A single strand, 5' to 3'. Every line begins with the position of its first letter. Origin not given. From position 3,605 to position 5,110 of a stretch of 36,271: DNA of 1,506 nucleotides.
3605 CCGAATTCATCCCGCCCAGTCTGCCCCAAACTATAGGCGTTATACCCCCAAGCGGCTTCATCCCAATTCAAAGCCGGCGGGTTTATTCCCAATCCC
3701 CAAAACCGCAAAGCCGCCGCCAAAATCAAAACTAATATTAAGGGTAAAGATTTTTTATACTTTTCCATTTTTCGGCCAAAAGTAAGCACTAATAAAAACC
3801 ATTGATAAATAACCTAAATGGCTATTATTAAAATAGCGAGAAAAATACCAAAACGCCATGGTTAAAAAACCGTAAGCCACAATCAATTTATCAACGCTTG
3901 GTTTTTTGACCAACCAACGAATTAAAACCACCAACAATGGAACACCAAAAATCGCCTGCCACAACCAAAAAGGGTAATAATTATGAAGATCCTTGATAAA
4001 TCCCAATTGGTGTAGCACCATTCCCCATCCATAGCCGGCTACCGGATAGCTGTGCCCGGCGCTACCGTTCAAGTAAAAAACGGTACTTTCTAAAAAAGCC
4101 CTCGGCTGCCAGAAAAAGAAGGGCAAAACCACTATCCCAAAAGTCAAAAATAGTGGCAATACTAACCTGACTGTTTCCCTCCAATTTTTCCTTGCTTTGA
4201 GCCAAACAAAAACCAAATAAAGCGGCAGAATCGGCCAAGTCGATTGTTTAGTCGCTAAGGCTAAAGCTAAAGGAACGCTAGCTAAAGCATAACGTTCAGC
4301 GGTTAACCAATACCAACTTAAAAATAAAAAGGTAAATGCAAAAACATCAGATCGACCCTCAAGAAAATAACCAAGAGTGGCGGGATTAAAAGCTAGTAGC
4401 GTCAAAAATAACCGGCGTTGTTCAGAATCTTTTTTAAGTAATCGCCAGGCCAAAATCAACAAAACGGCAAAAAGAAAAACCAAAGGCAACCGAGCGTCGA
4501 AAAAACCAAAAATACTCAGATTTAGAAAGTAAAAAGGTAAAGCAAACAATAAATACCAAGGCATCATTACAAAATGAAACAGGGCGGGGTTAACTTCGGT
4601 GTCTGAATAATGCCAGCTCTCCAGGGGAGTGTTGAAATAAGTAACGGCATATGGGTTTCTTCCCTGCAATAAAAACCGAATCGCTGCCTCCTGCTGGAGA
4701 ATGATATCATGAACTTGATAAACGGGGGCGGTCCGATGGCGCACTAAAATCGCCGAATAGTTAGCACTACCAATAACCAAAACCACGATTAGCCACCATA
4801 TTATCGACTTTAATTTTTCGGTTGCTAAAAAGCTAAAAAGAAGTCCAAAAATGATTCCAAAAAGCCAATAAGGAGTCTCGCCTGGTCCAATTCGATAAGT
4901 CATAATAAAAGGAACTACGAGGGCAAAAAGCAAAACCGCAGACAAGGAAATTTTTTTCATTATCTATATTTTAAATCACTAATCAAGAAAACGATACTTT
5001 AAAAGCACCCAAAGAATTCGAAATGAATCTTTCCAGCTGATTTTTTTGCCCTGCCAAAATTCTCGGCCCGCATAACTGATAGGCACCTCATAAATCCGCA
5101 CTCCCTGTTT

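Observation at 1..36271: Wall-to-wall GT-C glycosyltransferase island: 16 polytopic transferases from about five families plus 8 GT2 in 36 kb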

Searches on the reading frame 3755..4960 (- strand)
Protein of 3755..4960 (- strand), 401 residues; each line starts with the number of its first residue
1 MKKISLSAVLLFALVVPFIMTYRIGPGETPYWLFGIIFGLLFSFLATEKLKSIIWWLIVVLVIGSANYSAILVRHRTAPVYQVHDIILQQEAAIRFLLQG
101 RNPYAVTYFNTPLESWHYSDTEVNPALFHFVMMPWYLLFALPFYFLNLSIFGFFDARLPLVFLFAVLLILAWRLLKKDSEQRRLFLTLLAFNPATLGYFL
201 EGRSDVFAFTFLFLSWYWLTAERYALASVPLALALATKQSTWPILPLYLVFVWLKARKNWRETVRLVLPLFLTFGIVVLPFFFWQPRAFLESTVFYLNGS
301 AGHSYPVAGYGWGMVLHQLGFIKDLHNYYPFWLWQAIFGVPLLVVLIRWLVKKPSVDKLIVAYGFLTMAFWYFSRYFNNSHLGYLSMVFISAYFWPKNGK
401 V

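Call 4: search_protein_families(library=pfam, proteins=[window:3755-4960:-], max_evalue=0.01)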
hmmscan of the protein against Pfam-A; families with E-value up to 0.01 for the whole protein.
window:3755-4960:- (401 aa): 0 families

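Call 8: search_protein_families(library=pfam, proteins=[window:3755-4960:-], max_evalue=1)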
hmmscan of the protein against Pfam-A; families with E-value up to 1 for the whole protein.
window:3755-4960:- (401 aa): 0 families
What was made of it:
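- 3755..4960 (-): GT87/DUF2029-like GT-C (B-class fold), 401 aa, invariant D85 in the HDI motif. No hit in my Pfam scan (call 8).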

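Call 13: search_protein_families(library=ncbifam, proteins=[window:3755-4960:-], max_evalue=0.1)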
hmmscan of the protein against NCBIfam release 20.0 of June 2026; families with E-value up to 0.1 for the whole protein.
window:3755-4960:- (401 aa): 1 family
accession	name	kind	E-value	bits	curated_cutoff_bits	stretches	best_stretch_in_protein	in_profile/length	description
NF046093.1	AZOBR_p60025_fam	subfamily_domain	0.0015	17.8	150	1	161-273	121-230/232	AZOBR_p60025 family cell surface glycopolymer formation protein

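Call 19: find_encoding_contigs(protein=window:3755-4960:-, flank=10000, max_places=6)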
Protein window:3755-4960:- (401 aa): 3 contigs read that carry it; 3 places shown.
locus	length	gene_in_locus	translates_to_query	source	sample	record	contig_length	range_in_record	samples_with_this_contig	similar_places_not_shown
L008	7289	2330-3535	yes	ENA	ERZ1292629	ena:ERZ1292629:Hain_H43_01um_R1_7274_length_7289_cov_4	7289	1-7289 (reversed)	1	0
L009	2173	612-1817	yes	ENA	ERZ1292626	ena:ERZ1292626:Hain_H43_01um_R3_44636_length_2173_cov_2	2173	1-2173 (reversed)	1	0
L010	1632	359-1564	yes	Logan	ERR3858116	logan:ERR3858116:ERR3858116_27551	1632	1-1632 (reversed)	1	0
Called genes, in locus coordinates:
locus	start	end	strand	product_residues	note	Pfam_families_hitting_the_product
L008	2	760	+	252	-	?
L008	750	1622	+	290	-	PF00535:Glycos_transf_2, PF13641:Glyco_tranf_2_3, PF10111:Glyco_tranf_2_2 (faint), PF13632:Glyco_trans_2_3 (weak)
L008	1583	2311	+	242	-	PF00535:Glycos_transf_2, PF13641:Glyco_tranf_2_3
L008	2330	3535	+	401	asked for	-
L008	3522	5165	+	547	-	PF02366:PMT, PF13231:PMT_2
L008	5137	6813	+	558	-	PF02366:PMT (weak), PF13231:PMT_2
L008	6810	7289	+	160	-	?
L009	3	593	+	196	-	?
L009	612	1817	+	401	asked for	-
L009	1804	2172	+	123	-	?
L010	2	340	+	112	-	?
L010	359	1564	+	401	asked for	-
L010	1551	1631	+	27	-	?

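Call 32: find_homologous_proteins(query=window:3755-4960:-, max_evalue=0.001)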
Query window:3755-4960:- (401 aa): 864 proteins with E <= 0.001 among 8000 candidates; the best 120 are listed.
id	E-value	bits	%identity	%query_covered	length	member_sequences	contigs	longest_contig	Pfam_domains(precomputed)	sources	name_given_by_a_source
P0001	4.6e-254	861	97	100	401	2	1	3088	-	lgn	-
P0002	3.8e-188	644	70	100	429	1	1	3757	-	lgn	-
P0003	1.1e-183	629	69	100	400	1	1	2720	-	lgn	-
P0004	1.8e-183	628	67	100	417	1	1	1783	-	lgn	-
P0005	6.1e-182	623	67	100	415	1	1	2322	PF09594.17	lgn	-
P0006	1.3e-181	622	67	99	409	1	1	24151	-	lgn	-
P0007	4.3e-181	621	68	100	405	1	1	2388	PF09594.17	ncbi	-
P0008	1.7e-179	615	67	100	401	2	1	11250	-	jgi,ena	-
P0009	2.1e-179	615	61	100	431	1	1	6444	PF09594.17,PF26314.1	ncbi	-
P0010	2.4e-179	615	66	100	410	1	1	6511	PF09594.17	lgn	-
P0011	7.2e-178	610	67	100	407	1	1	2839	-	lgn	-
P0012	3.8e-176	604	66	99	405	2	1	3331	-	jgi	-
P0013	6.4e-176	604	58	99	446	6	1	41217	-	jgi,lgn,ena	-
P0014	1.1e-175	603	67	100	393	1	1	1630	-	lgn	-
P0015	3.3e-175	601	66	99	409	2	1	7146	-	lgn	-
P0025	4.9e-170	584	67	98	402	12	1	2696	PF09594.17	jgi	-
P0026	9.8e-169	580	66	93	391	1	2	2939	PF09594.17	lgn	-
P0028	4.1e-168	578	67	98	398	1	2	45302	PF09594.17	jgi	-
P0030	2.0e-167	576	65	98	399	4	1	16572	PF09594.17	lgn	-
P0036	4.2e-165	568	64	99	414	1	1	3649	PF09594.17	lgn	-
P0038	1.2e-163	563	62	98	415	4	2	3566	PF09594.17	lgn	-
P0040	2.0e-160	552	62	99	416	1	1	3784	PF09594.17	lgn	-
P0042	3.3e-158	545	60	99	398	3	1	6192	PF09594.17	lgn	-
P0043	1.9e-157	543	58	99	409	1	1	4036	PF09594.17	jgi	-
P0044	2.1e-157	543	61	100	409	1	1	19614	PF09594.17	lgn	-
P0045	2.7e-157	542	61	99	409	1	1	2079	PF09594.17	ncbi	-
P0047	3.5e-157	542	59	100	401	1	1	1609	PF09594.17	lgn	-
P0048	7.8e-157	541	60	99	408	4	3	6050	PF09594.17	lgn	-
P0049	1.3e-156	540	59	100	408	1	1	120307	PF09594.17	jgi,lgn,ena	-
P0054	6.8e-155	534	58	99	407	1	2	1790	PF09594.17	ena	-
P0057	1.7e-154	533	59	99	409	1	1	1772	PF09594.17,PF26314.1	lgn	-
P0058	2.0e-154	533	58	99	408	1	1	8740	PF09594.17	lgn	-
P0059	2.8e-154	532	59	99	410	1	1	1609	PF09594.17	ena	-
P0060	3.6e-154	532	60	99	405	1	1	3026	PF09594.17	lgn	-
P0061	5.4e-154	531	57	100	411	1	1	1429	PF09594.17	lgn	-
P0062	5.4e-154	531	59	99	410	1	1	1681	PF09594.17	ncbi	-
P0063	7.0e-154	531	60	99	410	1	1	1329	PF09594.17,PF26314.1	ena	-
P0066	1.8e-153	530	57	100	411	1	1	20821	PF09594.17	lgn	-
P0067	2.2e-153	529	60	99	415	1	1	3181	PF26314.1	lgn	-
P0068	3.6e-153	529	59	100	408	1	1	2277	PF09594.17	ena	-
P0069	3.8e-153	528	57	100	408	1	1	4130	PF09594.17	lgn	-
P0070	4.2e-153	528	59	100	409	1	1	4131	PF09594.17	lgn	-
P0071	4.4e-153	528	58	100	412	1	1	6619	PF09594.17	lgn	-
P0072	4.4e-153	528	59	99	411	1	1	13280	PF09594.17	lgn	-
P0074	9.2e-153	527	59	100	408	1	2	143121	PF09594.17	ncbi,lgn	-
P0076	1.1e-152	527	60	99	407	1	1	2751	PF09594.17,PF26314.1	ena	-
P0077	1.1e-152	527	60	100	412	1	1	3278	PF26314.1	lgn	-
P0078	1.1e-152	527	58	100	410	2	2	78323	PF09594.17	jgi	-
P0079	1.2e-152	527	60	100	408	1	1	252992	-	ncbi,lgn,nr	ncbi:MAG: glycosyltransferase 87 family protein [Candidatus Levybacteria bacterium]|nr:glycosyltrans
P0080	1.4e-152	527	59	100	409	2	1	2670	PF09594.17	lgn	-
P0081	3.2e-152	525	59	99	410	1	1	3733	PF09594.17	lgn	-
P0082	3.8e-152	525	58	99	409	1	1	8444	PF09594.17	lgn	-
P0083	4.5e-152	525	57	100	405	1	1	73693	-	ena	-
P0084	4.7e-152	525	58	100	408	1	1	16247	PF09594.17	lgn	-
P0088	2.3e-151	523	58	100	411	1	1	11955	PF09594.17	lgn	-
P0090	3.6e-151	522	57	100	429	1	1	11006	PF09594.17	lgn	-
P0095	6.4e-151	521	56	99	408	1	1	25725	PF09594.17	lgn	-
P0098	7.2e-151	521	58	100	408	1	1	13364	PF09594.17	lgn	-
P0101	1.5e-150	520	58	99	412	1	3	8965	PF09594.17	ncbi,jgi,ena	-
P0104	1.8e-150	520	57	100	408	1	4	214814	PF09594.17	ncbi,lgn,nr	ncbi:MAG: DUF2029 domain-containing protein [Candidatus Levybacteria bacterium]|nr:DUF2029 domain-co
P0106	2.6e-150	519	59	99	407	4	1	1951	PF09594.17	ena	-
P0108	3.8e-150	519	59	98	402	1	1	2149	PF09594.17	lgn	-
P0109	4.2e-150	518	59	99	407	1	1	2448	PF09594.17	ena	-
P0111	6.5e-150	518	57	99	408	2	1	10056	PF09594.17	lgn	-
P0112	8.9e-150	517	58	99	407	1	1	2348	PF09594.17,PF26314.1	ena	-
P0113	9.6e-150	517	57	99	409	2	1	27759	PF09594.17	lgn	-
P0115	1.6e-149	517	59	99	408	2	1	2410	PF26314.1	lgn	-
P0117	2.3e-149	516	57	100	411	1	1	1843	PF09594.17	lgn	-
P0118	2.4e-149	516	57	100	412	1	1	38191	PF09594.17,PF26314.1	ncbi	-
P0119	2.6e-149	516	59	100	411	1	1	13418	PF09594.17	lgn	-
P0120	2.8e-149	516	59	100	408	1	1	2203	PF09594.17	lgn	-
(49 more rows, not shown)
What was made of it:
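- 3755..4960 (-): 864 homologues, many carrying PF09594/PF26314 and named GT87/DUF2029 (call 32).
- Checked: 3755-4960: close homologues carry PF09594 (GT87) and are named 'glycosyltransferase 87 family'/'DUF2029' (call 32).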

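Call 33: find_encoding_contigs(protein=P0079, flank=10000, max_places=2)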
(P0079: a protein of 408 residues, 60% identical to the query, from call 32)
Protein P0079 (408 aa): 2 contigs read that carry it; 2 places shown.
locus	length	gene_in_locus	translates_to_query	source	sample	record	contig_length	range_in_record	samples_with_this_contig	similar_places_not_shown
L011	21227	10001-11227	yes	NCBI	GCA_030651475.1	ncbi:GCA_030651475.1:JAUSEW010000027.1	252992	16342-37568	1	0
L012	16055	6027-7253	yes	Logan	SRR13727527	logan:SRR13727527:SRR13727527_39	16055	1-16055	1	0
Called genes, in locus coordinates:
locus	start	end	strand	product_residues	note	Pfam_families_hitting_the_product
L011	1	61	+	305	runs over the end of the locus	PF00535:Glycos_transf_2, PF13641:Glyco_tranf_2_3, PF13632:Glyco_trans_2_3 (faint)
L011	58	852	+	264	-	PF00535:Glycos_transf_2, PF10111:Glyco_tranf_2_2 (weak)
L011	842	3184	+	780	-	PF09586:YfhO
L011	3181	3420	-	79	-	PF18893:DUF5652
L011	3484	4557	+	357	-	PF00534:Glycos_transf_1, PF13692:Glyco_trans_1_4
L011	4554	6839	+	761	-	PF09586:YfhO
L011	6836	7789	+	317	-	PF00535:Glycos_transf_2, PF13641:Glyco_tranf_2_3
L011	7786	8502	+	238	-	PF00535:Glycos_transf_2, PF10111:Glyco_tranf_2_2, PF13641:Glyco_tranf_2_3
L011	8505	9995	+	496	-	-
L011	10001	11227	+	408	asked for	-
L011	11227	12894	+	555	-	PF13231:PMT_2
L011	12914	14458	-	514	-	-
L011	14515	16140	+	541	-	PF13231:PMT_2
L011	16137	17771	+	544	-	PF02366:PMT (weak), PF13231:PMT_2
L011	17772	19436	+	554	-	PF13231:PMT_2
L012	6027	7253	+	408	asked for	-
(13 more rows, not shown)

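Call 34: find_encoding_contigs(protein=P0006, flank=10000, max_places=2)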
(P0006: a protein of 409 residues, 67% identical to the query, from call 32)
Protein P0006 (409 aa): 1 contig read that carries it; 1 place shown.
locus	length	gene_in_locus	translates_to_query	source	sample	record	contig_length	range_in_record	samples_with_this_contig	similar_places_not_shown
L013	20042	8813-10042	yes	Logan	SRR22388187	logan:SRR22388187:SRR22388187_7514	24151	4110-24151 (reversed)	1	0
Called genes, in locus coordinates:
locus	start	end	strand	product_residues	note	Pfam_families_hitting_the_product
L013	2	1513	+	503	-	?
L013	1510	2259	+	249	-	PF00535:Glycos_transf_2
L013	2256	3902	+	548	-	PF02366:PMT, PF13231:PMT_2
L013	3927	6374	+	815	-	PF09586:YfhO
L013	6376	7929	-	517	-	PF13231:PMT_2 (weak)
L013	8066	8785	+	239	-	PF00535:Glycos_transf_2, PF10111:Glyco_tranf_2_2 (weak), PF13641:Glyco_tranf_2_3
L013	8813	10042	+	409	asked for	-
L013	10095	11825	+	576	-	-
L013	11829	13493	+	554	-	PF02366:PMT, PF13231:PMT_2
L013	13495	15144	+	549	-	PF13231:PMT_2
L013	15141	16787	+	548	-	PF13231:PMT_2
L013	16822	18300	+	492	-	-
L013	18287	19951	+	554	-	PF09586:YfhO (faint), PF10131:PTPS_related, PF13231:PMT_2 (weak)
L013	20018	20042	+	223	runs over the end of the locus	PF04029:2-ph_phosp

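Call 41: find_encoding_contigs(protein=P0083, flank=10000, max_places=1)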
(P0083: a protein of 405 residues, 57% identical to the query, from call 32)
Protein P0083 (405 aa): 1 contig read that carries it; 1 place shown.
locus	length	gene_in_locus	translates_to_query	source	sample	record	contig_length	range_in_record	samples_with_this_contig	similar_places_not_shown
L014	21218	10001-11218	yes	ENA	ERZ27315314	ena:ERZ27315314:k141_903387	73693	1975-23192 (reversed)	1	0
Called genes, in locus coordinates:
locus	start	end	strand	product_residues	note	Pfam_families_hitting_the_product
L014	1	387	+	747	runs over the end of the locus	PF09586:YfhO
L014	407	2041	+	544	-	PF02366:PMT (weak), PF13231:PMT_2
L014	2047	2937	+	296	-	PF00535:Glycos_transf_2, PF10111:Glyco_tranf_2_2 (faint), PF13641:Glyco_tranf_2_3, PF13506:Glyco_transf_21 (weak), PF13632:Glyco_trans_2_3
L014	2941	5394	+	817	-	PF09586:YfhO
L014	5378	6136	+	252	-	PF00535:Glycos_transf_2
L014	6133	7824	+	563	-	PF02366:PMT, PF13231:PMT_2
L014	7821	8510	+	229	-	PF00535:Glycos_transf_2, PF10111:Glyco_tranf_2_2 (weak), PF13641:Glyco_tranf_2_3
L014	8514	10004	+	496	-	-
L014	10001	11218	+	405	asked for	-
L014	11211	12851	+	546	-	PF02366:PMT (weak), PF13231:PMT_2 (weak)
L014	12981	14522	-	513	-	PF13231:PMT_2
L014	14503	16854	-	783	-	PF09586:YfhO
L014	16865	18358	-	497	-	-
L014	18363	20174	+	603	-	PF02366:PMT, PF13231:PMT_2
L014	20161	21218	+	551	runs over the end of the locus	PF13231:PMT_2 (weak)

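Call 57: predict_structure(alignment_id=A3)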
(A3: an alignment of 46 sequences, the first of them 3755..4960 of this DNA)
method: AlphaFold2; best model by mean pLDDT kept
length: 401 residues; sequences in the alignment: 46
mean_pLDDT: 83.8   pTM: 0.87
mean pLDDT of the five models: 83.8, 83.7, 83.4, 81.6, 80.2
residues with pLDDT >= 90: 192; 70-90: 142; 50-70: 37; < 50: 30
segments of 3 or more residues with pLDDT < 50: 82-84, 105-123, 129-132
pLDDT, mean of each block of 10 residues (from residue 1): 83 93 80 94 92 97 92 67 59 71 48 45 48 67 88 85 95 92 96 88 84 97 97 88 96 98 98 90 79 72 65 87 81 91 98 96 96 81 93 86 51
secondary structure, 60 per line:
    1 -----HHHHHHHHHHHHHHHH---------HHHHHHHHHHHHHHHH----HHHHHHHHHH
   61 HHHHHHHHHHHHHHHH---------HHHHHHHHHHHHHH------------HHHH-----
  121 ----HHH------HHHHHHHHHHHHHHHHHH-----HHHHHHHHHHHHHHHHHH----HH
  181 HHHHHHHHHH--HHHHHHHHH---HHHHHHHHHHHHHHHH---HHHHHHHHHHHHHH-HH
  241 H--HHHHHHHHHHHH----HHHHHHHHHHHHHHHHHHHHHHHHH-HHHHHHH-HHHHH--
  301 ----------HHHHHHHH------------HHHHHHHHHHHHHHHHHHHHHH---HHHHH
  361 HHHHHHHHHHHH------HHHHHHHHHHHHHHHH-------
elements in order: H6-21 H31-46 H51-76 H86-99 H112-115 H134-151 H157-174 H179-190 H193-201 H205-220 H224-237 H244-255 H260-284 H286-292 H294-298 H311-318 H331-352 H356-372 H379-394

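Call 60: fold_search(model_id=the predicted structure, library=pdb)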
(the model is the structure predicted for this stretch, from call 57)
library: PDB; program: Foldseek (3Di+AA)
matches with E <= 10: 56; with E <= 0.001: 0
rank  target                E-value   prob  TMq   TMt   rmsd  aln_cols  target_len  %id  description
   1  9wno_A                5.9e-03  1.00  0.57  0.56   6.4       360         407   13  Cryo-EM structure of Candida glabrata GPI mannosyltransferase I bound to Dol-P-Man (released 2025-12-03)
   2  8imx_U                2.7e-02  1.00  0.45  0.43  11.6       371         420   13  Cryo-EM structure of GPI-T with a chimeric GPI-anchored protein (released 2023-08-16)
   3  9s6r_A                2.8e-02  1.00  0.50  0.51   7.1       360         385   14  Ternary cryo-EM structure of yeast ALG3 with Dol25-PP-GlcNAc2Man5, Dol25-P-Man, and Fab (released 2026-03-18)
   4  6snh_X                4.0e-02  1.00  0.54  0.47   6.4       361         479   14  Cryo-EM structure of yeast ALG6 in complex with 6AG9 Fab and Dol25-P-Glc (released 2020-03-11)
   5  9dm7_A                6.7e-02  0.99  0.37  0.40  10.1       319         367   15  mannosyltransferase PimE in complex with Fab_E6 (released 2025-06-25)
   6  9dm5                  1.5e-01  1.00  0.42  0.44   5.6       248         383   14  Product-Bound mannosyltransferase PimE (released 2025-06-25)
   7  9n9j_I                1.6e-01  0.95  0.41  0.26  16.0       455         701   12  Structure of a GRP94 folding intermediate engaged with a CCDC134- and FKBP11-bound secretory translocon (released 2025-11-19)
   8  7wld_U                1.9e-01  0.97  0.43  0.41  11.1       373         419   15  Cryo-EM structure of the human glycosylphosphatidylinositol transamidase complex at 2.53 Angstrom resolution (released 2022-04-27)
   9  5ezm                  2.0e-01  0.99  0.44  0.35   8.5       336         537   13  Crystal Structure of ArnT from Cupriavidus metallidurans in the apo state (released 2016-02-17)
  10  7w72_U                2.2e-01  1.00  0.53  0.51   5.9       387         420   10  Structure of a human glycosylphosphatidylinositol (GPI) transamidase (released 2022-02-16)
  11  8if8_B                3.0e-01  0.82  0.42  0.30  10.8       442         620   13  Arabinosyltransferase AftA (released 2023-05-31)
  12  9dlh                  3.0e-01  0.69  0.33  0.24  12.7       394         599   18  donor substrate analog-bound AftB (released 2025-06-25)
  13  5f15                  6.4e-01  0.95  0.49  0.38   7.8       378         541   14  Crystal Structure of ArnT from Cupriavidus metallidurans bound to Undecaprenyl phosphate (released 2016-02-17)
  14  6c6k_A                7.0e-01  0.10  0.15  0.14  23.3       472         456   11  Structural basis for preferential recognition of cap 0 RNA by a human IFIT1-IFIT3 protein complex (released 2018-04-04)
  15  8if8_C                1.0e+00  0.44  0.39  0.29  11.0       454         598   12  Arabinosyltransferase AftA (released 2023-05-31)
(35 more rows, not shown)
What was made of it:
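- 3755..4960 (-): AF2 pLDDT 84; Foldseek hits GPI-MT-I 9wno (TM 0.57), ALG3, ALG6 and PimE (calls 57, 60).
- On GT-C superfamily glycosyltransferases (the 16 polytopic proteins): The GT87-like protein matches GPI-MT-I, ALG3, ALG6 and PimE at TM 0.50-0.57 (call 60).
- Checked: Its AF2 model (pLDDT 84) matches GPI mannosyltransferase I, ALG3, ALG6 and PimE (calls 57, 60).
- The GT87-like model matches GPI-MT-I, ALG3, ALG6 and PimE (calls 57, 60).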

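Call 75: search_protein_families(library=pfam, proteins=[L013:10095-11825:+], max_evalue=0.001)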
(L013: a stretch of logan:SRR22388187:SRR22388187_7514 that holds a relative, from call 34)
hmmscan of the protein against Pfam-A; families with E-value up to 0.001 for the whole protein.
L013:10095-11825:+ (576 aa): 0 families
